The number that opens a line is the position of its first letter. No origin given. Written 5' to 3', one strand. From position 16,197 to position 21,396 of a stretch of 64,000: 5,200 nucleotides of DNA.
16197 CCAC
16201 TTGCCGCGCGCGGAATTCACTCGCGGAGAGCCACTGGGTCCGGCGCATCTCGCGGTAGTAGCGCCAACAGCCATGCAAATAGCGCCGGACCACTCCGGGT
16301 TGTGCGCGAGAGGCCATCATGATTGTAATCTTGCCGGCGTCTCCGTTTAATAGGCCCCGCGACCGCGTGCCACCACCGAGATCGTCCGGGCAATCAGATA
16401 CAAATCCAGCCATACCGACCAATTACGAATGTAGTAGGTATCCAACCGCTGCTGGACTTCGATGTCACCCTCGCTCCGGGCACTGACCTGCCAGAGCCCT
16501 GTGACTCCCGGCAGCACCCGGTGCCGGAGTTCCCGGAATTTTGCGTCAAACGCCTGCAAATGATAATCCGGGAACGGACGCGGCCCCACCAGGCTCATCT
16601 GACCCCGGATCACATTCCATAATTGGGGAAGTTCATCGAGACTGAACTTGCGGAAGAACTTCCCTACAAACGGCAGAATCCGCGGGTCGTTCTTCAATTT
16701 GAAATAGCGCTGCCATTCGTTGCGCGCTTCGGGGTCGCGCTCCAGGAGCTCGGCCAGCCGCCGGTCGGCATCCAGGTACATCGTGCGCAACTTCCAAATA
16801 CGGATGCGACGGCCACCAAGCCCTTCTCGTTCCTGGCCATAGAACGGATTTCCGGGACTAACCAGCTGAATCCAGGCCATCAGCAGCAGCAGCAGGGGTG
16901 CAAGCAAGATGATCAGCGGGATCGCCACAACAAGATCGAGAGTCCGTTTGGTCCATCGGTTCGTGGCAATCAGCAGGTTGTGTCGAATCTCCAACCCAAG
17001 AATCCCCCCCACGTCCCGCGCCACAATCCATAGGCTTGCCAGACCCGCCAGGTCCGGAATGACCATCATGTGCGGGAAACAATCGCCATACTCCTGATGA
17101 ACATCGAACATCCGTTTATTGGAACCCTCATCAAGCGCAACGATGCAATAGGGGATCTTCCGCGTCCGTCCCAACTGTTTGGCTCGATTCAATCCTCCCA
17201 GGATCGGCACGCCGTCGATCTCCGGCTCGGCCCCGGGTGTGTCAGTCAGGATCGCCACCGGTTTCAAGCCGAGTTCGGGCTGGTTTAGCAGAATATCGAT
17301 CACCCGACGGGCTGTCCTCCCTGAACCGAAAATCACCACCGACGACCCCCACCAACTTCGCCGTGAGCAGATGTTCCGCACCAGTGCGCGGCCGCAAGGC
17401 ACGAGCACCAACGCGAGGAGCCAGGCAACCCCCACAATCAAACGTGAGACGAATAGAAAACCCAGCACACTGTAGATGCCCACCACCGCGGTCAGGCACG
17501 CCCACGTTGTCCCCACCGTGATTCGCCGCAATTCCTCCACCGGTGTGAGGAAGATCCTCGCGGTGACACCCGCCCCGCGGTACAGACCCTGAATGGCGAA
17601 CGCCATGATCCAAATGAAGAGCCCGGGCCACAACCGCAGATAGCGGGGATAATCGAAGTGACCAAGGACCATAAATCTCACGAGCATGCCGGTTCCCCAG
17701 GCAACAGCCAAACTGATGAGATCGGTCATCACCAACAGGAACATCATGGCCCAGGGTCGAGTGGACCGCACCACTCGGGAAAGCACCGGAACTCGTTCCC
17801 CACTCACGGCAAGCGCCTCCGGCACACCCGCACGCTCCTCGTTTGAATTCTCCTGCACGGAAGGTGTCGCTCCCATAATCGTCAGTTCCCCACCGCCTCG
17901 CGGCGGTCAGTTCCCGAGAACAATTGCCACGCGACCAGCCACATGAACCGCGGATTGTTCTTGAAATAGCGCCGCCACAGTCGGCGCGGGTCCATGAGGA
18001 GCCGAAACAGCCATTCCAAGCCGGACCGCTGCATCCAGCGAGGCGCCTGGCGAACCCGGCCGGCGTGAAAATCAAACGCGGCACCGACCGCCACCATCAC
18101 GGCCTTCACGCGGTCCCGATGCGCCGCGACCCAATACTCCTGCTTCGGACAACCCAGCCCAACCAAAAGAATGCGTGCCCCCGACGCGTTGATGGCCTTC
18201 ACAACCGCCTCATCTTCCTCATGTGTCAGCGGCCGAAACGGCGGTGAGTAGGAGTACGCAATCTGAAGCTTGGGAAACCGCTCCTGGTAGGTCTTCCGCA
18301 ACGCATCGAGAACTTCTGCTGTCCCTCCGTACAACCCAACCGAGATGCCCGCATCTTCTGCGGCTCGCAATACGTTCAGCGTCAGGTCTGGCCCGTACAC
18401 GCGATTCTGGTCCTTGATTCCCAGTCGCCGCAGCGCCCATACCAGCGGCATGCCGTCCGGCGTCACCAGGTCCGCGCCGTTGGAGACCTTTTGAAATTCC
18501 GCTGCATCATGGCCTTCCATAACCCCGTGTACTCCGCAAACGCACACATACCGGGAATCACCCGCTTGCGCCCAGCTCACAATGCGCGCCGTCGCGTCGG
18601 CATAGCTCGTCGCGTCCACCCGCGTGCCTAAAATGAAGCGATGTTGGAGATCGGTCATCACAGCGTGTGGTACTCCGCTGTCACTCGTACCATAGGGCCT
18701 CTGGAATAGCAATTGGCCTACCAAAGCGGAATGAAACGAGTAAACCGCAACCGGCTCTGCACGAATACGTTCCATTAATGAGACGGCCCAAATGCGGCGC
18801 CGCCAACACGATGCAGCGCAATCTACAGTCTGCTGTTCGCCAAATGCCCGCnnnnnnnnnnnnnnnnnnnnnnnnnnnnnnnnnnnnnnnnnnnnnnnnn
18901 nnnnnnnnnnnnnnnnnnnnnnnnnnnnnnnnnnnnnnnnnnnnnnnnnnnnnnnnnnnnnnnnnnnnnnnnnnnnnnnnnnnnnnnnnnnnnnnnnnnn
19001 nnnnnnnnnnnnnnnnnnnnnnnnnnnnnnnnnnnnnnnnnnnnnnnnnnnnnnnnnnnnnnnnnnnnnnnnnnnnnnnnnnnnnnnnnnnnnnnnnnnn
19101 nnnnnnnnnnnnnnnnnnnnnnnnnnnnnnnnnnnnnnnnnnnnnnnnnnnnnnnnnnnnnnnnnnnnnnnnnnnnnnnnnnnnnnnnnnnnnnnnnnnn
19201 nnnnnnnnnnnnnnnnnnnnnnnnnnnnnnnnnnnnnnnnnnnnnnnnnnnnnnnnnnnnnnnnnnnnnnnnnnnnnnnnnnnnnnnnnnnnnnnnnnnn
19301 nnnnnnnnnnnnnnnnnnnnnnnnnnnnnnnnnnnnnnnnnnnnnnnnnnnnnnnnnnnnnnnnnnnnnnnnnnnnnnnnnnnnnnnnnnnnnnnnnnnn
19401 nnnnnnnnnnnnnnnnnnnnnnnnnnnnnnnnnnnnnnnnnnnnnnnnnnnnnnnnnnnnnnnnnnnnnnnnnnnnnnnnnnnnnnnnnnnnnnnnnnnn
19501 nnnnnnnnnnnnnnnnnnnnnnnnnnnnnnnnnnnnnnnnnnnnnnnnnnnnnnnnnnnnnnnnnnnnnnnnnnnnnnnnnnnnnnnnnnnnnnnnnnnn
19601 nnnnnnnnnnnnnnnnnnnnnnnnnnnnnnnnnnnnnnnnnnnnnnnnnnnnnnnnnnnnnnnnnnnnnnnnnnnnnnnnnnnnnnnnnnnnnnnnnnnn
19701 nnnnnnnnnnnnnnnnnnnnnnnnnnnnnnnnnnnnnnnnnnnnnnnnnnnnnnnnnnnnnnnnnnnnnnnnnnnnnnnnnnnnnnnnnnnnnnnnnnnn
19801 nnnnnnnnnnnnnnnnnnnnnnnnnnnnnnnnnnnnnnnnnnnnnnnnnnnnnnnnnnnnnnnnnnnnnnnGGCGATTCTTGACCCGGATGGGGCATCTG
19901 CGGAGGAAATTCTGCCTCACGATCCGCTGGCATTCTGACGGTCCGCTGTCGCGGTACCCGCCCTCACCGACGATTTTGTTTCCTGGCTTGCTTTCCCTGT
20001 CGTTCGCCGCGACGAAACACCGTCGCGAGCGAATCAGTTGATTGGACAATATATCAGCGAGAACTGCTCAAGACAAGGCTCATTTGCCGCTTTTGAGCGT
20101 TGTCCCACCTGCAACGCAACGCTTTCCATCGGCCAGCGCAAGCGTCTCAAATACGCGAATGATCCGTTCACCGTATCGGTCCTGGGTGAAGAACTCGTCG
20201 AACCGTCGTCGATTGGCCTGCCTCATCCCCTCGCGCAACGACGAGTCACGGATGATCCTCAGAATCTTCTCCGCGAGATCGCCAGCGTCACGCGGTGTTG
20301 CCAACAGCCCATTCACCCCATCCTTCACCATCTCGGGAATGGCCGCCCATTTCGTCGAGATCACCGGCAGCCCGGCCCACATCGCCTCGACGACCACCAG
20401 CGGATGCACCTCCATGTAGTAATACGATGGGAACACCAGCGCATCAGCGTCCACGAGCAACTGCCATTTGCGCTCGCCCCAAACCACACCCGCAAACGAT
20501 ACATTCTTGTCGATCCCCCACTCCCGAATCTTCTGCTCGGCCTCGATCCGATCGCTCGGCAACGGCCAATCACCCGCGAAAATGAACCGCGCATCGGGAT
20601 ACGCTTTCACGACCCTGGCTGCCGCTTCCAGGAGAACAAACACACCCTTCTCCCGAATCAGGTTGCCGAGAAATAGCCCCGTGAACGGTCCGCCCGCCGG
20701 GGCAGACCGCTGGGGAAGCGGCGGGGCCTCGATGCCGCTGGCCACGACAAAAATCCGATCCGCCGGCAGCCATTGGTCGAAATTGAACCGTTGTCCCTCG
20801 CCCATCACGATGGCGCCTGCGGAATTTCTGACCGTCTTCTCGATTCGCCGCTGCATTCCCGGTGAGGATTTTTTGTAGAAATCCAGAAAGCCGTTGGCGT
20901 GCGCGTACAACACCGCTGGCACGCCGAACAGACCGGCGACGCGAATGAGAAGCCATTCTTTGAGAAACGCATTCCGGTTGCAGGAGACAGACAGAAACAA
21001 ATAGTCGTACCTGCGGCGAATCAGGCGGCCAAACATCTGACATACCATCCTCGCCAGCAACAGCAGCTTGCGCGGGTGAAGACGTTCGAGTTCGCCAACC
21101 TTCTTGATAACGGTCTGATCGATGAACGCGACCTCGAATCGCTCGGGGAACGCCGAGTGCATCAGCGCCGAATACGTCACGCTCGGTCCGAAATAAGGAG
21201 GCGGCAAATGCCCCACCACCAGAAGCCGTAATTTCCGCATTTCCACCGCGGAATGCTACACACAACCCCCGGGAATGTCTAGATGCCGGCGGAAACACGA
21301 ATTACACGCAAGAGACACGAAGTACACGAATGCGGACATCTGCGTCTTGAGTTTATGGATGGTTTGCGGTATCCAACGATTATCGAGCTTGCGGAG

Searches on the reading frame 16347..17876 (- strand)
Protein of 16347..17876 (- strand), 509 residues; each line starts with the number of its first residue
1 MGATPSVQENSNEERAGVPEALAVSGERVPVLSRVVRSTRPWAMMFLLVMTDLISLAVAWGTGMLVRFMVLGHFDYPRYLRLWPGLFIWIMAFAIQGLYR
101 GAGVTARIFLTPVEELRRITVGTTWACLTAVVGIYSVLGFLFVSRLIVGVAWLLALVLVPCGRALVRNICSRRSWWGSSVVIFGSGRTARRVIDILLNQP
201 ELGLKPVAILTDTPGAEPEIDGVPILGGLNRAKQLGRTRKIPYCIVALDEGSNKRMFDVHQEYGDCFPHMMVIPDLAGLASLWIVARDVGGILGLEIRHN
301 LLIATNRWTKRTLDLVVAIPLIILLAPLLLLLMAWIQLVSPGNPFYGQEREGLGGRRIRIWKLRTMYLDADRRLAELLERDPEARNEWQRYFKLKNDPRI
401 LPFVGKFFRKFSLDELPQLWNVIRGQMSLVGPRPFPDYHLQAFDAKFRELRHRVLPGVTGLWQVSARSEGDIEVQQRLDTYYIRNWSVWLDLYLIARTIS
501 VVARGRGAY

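Call 6: search_protein_families(library=pfam, proteins=[window:16347-17876:-], max_evalue=0.01)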
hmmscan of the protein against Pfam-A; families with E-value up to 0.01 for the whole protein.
window:16347-17876:- (509 aa): 2 families
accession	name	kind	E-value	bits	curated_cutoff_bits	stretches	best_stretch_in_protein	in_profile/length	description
PF02397.22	Bac_transf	-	9.3e-58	195.1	27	1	310-503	1-178/179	Bacterial sugar transferase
PF13727.12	CoA_binding_3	-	1.8e-12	48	25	1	111-269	13-170/175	CoA-binding domain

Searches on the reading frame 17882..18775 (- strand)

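Call 6: search_protein_families(library=pfam, proteins=[window:17882-18775:-], max_evalue=0.01)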
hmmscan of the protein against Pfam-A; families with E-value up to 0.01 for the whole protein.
window:17882-18775:- (297 aa): 1 family
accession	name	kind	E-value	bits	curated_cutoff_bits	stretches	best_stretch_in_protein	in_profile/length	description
PF03808.19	Glyco_tran_WecG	-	2.8e-65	219.7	27.4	1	101-270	1-168/168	Glycosyl transferase WecG/TagA/CpsF family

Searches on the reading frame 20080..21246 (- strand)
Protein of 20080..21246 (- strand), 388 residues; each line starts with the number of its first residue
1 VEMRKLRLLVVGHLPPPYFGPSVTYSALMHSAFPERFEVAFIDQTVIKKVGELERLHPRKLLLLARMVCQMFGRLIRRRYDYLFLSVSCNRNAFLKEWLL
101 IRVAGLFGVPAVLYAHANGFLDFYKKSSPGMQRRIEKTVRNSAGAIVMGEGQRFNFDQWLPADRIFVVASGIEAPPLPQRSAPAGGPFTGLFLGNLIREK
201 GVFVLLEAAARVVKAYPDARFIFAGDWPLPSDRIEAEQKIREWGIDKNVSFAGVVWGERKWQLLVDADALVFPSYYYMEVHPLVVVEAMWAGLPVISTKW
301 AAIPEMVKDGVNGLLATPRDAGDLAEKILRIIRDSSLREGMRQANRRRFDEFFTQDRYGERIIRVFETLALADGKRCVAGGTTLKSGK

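Call 6: search_protein_families(library=pfam, proteins=[window:20080-21246:-], max_evalue=0.01)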
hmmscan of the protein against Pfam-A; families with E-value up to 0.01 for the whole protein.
window:20080-21246:- (388 aa): 3 families
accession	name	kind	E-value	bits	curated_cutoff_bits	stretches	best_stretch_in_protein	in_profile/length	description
PF00534.26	Glycos_transf_1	-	1e-34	120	26.4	1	181-347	9-171/172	Glycosyl transferases group 1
PF13692.12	Glyco_trans_1_4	-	5.2e-32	111.5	27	1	190-334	4-142/142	Glycosyl transferases group 1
PF13524.12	Glyco_trans_1_2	-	2.2e-06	28.1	25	1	211-357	11-137/144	Glycosyl transferase-like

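Call 26: find_related_loci(query=window:20080-21246:-, collection=genome_contigs, flank=6000)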
Query window:20080-21246:- (388 aa) in genome_contigs; peptide patterns used: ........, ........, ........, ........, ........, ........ (x = any residue, [..] = any of these).
42 stretches matched a pattern; 3 encode a relative of the query (tblastn E <= 1e-3); 3 distinct loci.
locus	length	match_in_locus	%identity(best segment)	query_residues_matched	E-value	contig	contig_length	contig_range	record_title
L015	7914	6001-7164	84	1-388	0e+0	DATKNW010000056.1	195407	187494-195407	MAG TPA_asm: Verrucomicrobiia bacterium isolate SMAG_U14747 k141_224242, whole genome shotgun sequence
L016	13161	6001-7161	79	1-387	0e+0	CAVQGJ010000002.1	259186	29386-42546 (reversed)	MAG: uncultured Verrucomicrobiae bacterium isolate MFD05512.bin.2.136 genome assembly, contig: contig_15792, whole genom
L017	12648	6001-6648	27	162-379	2e-15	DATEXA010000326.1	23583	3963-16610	MAG TPA_asm: Pyrinomonadaceae bacterium isolate SMAG_U8407 k141_145125, whole genome shotgun sequence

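Call 33: find_related_loci(query=window:20080-21246:-, collection=metagenome_contigs, flank=4000)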
Query window:20080-21246:- (388 aa) in metagenome_contigs; peptide patterns used: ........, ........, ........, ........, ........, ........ (x = any residue, [..] = any of these).
46 stretches matched a pattern; 4 encode a relative of the query (tblastn E <= 1e-3); 4 distinct loci.
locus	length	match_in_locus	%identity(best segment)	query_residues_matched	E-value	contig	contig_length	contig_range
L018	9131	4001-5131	86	1-377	0e+0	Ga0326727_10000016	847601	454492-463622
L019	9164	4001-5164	84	1-388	0e+0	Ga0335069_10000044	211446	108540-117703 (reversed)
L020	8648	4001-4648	27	162-379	2e-15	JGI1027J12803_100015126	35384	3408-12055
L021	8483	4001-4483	28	186-349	3e-8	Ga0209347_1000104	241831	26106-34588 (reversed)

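Call 43: search_protein_families(library=ncbifam, proteins=[L015:5079-5900:-, L016:5238-5687:+], max_evalue=0.1)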
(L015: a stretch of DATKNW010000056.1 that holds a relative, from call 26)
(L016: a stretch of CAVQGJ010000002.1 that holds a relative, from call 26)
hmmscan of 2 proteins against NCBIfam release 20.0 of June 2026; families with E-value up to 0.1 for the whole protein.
L015:5079-5900:- (274 aa): 63 families (the best 25 are shown)
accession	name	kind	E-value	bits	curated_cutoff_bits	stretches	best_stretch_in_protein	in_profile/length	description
NF043040.1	corrin_prot_MT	hypoth_equivalog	4.9e-17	62.1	180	1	12-151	10-144/216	corrinoid protein-associated methyltransferase CpaM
TIGR02021.1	BchM-ChlM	equivalog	3.1e-14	52.9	158.9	1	44-132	43-131/218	magnesium protoporphyrin IX methyltransferase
NF007610.0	PRK10258.1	equivalog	1e-13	51.2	342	1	46-162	35-146/251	malonyl-ACP O-methyltransferase BioC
NF001240.0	PRK00216.1-1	equivalog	2.8e-13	49.5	378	1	50-169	60-185/251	bifunctional demethylmenaquinone methyltransferase/2-methoxy-6-polyprenyl-1,4-benzoquinol methylase UbiE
NF041675.1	sarc_dimgly_tmase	equivalog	1.5e-12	48.1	550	1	56-158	69-173/278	sarcosine/dimethylglycine N-methyltransferase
NF047649.1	MTase_UXPK_star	exception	1.5e-12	47.1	460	1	50-152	73-179/283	methyltransferase/UXPK-star double selenoprotein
TIGR01934.1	MenG_MenH_UbiE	subfamily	1.9e-12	47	158.35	1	47-172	33-161/223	ubiquinone/menaquinone biosynthesis methyltransferase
NF045649.1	2X_seleno_MduS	exception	2e-12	46.8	380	1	46-153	34-146/338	methyltransferase domain-containing selenoprotein MduS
NF052510.1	methyltran_MpqE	exception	4.2e-12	46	335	1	49-159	42-156/234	methyl-plastoquinone biosynthesis methyltransferase MpqE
NF045667.1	MTase_DVU1556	equivalog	8.7e-12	44.9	155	1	53-151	22-116/213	DVU_1556 family methyltransferase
TIGR01983.1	UbiG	equivalog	1.4e-11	44.2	102.95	1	50-152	46-149/228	bifunctional 2-polyprenyl-6-hydroxyphenol methylase/3-demethylubiquinol 3-O-methyltransferase UbiG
NF041537.1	ArsM_AhpD_UU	exception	3.2e-11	42.6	510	1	53-152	76-178/345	arsenite methyltransferase/AhpD domain selenoprotein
NF041536.1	ArsM_DUF2284_UU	exception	2.4e-10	39.4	575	1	53-153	76-179/459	arsenite methyltransferase/DUF2284 domain selenoprotein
NF001243.0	PRK00216.1-4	equivalog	2.7e-10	40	235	1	51-169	45-168/237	demethylmenaquinone methyltransferase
TIGR02752.1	MenG_heptapren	equivalog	3e-10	40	419.85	1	52-167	44-164/231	demethylmenaquinone methyltransferase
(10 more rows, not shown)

L016:5238-5687:+ (150 aa): 0 families
